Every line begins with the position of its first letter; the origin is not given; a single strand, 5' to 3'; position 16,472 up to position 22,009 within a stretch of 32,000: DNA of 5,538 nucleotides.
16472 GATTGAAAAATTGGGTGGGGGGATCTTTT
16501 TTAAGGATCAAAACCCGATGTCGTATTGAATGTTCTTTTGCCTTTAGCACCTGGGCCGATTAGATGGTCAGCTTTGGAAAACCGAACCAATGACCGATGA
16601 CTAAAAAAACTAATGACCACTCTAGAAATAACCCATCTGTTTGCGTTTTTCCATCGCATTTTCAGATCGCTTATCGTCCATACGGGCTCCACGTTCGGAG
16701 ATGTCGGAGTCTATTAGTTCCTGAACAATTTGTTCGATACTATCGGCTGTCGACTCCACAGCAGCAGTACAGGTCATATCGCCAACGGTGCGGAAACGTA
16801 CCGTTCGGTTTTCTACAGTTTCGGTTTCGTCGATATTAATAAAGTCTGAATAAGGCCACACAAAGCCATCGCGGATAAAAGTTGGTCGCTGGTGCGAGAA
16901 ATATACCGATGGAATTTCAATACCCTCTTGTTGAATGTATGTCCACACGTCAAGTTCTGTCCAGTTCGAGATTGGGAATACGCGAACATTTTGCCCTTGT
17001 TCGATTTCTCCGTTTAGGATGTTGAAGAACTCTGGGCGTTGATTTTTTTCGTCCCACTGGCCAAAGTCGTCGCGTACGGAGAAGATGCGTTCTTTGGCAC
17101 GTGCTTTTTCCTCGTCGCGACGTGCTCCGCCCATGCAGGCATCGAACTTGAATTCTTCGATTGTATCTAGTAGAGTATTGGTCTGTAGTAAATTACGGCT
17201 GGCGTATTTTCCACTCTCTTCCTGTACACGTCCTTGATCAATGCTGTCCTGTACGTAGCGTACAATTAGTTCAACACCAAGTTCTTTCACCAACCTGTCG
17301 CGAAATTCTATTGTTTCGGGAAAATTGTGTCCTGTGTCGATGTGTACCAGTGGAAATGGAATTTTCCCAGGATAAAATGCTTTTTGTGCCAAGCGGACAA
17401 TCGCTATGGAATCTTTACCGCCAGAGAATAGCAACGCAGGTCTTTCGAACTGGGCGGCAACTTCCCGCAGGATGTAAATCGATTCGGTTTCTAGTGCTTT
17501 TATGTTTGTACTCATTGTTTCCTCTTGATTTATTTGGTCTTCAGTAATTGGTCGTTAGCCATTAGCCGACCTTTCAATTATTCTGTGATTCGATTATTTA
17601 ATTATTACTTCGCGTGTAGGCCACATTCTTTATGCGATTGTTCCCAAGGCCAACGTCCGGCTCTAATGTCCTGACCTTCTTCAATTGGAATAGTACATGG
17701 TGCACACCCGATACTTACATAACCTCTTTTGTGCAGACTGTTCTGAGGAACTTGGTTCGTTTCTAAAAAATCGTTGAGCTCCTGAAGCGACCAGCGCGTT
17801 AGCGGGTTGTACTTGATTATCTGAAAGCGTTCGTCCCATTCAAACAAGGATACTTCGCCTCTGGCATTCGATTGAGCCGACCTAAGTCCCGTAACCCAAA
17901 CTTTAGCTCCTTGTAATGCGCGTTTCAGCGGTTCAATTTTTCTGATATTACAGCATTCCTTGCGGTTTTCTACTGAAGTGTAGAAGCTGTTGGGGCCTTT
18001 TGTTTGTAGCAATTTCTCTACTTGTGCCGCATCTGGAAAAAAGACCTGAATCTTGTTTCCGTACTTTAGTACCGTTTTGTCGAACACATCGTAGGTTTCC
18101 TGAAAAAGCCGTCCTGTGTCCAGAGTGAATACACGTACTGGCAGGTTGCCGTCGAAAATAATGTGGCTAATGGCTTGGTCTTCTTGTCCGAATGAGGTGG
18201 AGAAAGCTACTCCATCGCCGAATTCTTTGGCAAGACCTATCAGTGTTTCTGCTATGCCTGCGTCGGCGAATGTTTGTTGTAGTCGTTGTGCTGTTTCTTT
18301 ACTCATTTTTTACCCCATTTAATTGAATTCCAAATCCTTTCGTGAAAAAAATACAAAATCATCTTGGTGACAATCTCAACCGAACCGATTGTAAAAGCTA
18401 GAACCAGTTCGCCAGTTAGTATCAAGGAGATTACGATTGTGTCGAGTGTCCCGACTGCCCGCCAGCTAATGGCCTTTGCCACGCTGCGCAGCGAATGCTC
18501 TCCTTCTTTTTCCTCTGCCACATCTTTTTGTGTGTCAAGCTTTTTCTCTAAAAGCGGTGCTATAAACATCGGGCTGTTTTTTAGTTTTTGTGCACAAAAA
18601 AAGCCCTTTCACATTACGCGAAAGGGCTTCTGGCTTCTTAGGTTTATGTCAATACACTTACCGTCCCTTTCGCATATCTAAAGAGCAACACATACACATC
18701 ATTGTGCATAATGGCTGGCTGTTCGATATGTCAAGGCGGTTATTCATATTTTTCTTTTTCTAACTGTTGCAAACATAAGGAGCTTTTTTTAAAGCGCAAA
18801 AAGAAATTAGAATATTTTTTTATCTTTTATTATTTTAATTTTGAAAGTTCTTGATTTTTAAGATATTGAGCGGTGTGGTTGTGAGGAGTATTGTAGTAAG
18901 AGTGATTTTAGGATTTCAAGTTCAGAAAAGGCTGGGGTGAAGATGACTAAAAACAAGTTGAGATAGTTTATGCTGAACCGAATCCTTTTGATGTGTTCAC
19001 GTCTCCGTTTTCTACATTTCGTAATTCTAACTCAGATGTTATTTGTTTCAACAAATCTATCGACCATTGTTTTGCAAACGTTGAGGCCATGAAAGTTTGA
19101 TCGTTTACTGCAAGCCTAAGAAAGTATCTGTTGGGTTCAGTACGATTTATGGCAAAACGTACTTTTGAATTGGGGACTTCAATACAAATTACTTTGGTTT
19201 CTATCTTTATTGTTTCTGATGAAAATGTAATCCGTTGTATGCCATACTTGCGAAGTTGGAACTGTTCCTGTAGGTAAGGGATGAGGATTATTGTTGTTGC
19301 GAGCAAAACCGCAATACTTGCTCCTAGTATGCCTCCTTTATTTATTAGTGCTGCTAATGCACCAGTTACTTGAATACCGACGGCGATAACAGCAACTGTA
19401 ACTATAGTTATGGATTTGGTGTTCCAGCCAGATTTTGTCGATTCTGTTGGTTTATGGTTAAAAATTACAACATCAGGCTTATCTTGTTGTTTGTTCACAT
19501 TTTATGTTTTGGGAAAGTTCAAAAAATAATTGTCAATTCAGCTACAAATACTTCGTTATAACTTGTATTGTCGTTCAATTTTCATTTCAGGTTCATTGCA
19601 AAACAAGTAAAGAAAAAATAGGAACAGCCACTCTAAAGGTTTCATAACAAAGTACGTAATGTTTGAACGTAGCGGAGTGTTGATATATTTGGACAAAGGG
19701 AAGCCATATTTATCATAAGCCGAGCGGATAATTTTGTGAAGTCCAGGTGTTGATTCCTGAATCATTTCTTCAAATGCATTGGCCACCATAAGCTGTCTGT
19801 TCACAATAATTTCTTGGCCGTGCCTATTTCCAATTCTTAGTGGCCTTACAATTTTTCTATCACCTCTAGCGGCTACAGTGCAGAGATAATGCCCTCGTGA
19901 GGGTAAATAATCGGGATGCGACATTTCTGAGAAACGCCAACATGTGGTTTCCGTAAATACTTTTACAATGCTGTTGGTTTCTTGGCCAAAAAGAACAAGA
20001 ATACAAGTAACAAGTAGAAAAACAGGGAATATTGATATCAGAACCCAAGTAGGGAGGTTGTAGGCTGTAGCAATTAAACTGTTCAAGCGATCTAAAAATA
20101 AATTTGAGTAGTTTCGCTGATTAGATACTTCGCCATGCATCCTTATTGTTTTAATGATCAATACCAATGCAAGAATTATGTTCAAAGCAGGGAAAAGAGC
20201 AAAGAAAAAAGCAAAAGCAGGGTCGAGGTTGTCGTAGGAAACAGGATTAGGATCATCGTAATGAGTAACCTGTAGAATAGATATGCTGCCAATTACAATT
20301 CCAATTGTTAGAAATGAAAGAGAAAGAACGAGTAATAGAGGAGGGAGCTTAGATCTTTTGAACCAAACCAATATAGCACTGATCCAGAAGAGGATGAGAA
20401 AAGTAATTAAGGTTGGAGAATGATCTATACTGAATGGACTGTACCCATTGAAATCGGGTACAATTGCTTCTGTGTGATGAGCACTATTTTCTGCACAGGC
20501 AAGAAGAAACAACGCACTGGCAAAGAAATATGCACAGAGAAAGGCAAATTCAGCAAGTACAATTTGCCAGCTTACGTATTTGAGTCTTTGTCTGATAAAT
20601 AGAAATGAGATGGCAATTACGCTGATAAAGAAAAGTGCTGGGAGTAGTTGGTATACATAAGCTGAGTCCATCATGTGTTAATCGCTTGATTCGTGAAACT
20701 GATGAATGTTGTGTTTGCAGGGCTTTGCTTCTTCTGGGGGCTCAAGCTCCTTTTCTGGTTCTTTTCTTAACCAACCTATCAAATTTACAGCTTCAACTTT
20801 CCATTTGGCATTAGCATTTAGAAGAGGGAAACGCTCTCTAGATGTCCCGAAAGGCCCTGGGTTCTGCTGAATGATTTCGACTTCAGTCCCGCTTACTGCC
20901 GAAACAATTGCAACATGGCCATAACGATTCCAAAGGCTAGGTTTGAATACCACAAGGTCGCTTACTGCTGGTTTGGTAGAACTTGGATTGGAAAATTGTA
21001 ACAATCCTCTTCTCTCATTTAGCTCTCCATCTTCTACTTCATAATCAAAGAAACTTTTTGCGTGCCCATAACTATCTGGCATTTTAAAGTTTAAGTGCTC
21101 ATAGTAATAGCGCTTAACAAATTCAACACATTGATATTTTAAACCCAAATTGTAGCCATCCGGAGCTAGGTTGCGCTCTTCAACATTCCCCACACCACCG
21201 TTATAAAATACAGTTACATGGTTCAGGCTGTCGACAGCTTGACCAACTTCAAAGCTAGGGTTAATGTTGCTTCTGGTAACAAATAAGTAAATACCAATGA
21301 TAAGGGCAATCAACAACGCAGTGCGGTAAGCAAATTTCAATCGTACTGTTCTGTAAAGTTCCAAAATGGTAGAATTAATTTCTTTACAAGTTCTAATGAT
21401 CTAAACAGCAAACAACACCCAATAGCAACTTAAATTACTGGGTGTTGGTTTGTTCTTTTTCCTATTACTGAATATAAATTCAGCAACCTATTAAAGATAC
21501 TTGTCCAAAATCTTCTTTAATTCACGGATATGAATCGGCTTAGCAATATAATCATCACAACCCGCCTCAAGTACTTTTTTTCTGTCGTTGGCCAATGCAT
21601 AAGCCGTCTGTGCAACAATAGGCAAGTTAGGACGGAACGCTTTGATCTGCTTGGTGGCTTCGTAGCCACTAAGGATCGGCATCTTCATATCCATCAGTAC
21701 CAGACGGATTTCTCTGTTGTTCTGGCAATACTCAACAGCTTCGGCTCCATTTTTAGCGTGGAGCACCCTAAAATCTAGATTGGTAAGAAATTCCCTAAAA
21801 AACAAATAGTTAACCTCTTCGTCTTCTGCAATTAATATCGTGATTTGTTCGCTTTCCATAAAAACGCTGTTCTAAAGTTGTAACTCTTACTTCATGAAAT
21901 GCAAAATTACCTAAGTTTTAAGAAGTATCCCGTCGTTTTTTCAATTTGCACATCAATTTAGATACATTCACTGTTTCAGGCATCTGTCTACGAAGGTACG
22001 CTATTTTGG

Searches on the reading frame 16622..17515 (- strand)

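Call 20: search_protein_families(library=pfam, proteins=[window:16622-17515:-])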
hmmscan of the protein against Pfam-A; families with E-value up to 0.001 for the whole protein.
window:16622-17515:- (297 aa): 1 family
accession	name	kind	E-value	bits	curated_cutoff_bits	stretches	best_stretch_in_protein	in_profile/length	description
PF01507.26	PAPS_reduct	-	3.9e-46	157.7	22.5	1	26-251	2-174/175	Phosphoadenosine phosphosulfate reductase domain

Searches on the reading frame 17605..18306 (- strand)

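Call 21: search_protein_families(library=pfam, proteins=[window:17605-18306:-])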
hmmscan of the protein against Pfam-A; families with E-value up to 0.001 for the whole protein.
window:17605-18306:- (233 aa): 1 family
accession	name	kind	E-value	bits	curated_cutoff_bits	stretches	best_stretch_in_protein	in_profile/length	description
PF01507.26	PAPS_reduct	-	1.9e-42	145.7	22.5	1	33-206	2-174/175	Phosphoadenosine phosphosulfate reductase domain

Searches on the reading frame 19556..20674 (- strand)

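Call 21: search_protein_families(library=pfam, proteins=[window:19556-20674:-])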
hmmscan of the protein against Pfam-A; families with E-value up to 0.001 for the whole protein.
window:19556-20674:- (372 aa): 3 families
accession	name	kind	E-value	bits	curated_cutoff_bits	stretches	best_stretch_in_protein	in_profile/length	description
PF23543.1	DUF6688_C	-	2.7e-50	169.6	25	1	261-370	2-111/112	DUF6688 C-terminal domain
PF20394.4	DUF6688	-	3.5e-34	119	26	1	16-255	14-246/248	DUF6688 N-terminal domain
PF00420.29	Oxidored_q2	-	0.00047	20.3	26.1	1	89-184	3-86/95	NADH-ubiquinone/plastoquinone oxidoreductase chain 4L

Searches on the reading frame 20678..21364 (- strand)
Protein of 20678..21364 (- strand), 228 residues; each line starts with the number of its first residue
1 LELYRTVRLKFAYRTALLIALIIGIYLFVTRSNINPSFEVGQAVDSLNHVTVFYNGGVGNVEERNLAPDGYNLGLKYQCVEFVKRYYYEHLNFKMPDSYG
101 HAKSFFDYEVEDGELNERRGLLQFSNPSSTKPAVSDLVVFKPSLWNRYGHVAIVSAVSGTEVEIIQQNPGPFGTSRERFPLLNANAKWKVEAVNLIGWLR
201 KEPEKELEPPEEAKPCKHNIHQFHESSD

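Call 21: search_protein_families(library=pfam, proteins=[window:20678-21364:-])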
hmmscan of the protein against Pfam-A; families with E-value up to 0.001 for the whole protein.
window:20678-21364:- (228 aa): 1 family
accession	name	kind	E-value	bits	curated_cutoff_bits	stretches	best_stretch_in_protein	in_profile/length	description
PF05257.22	CHAP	-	2.3e-13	50.9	26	1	71-168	2-81/81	CHAP domain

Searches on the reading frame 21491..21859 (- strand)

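Call 21: search_protein_families(library=pfam, proteins=[window:21491-21859:-])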
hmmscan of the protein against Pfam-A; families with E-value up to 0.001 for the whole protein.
window:21491-21859:- (122 aa): 1 family
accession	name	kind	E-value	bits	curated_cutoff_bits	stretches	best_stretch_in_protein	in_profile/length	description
PF00072.30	Response_reg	-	1e-25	90.5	30.2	1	8-118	1-110/111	Response regulator receiver domain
